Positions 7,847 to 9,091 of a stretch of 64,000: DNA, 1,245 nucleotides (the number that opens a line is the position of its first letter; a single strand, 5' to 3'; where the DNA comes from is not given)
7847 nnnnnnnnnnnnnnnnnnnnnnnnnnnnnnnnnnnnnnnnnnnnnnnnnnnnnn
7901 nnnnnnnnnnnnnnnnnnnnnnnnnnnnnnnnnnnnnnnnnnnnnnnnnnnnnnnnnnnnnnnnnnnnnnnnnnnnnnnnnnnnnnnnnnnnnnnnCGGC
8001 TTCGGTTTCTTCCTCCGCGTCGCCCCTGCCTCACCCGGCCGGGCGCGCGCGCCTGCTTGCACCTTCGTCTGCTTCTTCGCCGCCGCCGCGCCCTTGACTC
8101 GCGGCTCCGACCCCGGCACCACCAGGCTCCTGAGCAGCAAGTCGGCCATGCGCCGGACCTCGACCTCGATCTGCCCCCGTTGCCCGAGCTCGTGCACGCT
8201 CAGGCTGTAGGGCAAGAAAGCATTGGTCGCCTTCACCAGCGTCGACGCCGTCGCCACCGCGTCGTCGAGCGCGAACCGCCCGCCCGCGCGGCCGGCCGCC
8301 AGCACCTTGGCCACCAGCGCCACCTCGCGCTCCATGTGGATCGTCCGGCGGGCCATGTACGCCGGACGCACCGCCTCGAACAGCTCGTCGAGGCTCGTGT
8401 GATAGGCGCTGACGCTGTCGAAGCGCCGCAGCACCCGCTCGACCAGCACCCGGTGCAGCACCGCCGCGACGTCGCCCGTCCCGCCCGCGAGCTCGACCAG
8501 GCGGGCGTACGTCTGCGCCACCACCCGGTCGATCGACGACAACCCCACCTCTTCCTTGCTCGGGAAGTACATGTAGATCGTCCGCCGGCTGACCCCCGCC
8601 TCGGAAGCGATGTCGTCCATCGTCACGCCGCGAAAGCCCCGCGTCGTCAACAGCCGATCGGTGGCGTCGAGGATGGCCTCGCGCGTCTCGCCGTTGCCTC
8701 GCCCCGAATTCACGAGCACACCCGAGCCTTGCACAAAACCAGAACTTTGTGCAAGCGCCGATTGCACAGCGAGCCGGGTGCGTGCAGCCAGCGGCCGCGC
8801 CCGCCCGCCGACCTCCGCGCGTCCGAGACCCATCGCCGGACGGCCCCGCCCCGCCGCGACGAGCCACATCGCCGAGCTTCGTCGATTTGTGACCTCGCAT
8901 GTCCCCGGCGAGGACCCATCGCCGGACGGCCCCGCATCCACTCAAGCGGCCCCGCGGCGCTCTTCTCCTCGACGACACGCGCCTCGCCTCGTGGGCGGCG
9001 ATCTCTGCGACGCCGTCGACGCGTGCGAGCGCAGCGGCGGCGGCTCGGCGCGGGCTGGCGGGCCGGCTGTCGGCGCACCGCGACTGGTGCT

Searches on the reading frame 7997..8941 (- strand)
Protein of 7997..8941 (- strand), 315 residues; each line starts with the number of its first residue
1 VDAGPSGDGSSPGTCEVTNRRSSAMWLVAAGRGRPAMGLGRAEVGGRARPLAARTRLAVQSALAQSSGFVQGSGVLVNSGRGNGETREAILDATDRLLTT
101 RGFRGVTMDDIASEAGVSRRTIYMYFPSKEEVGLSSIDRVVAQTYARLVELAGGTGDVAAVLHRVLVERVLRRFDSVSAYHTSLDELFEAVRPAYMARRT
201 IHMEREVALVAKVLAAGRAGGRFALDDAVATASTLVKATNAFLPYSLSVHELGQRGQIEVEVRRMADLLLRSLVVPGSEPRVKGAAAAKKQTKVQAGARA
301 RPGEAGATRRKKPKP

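Call 50: search_protein_families(library=pfam, proteins=[window:7997-8941:-], max_evalue=0.001)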
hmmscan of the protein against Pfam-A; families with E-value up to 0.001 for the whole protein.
window:7997-8941:- (315 aa): 3 families
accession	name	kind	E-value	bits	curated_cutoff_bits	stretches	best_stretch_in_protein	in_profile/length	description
PF00440.29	TetR_N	-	3e-17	62.6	24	1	90-131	1-42/47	Bacterial regulatory proteins, tetR family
PF17935.6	TetR_C_27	-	2.7e-05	24.7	26.1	1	170-244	9-86/106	Tetracyclin repressor-like, C-terminal domain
PF12844.13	HTH_19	-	0.00058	20.2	30.2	0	96-125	3-32/64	Helix-turn-helix domain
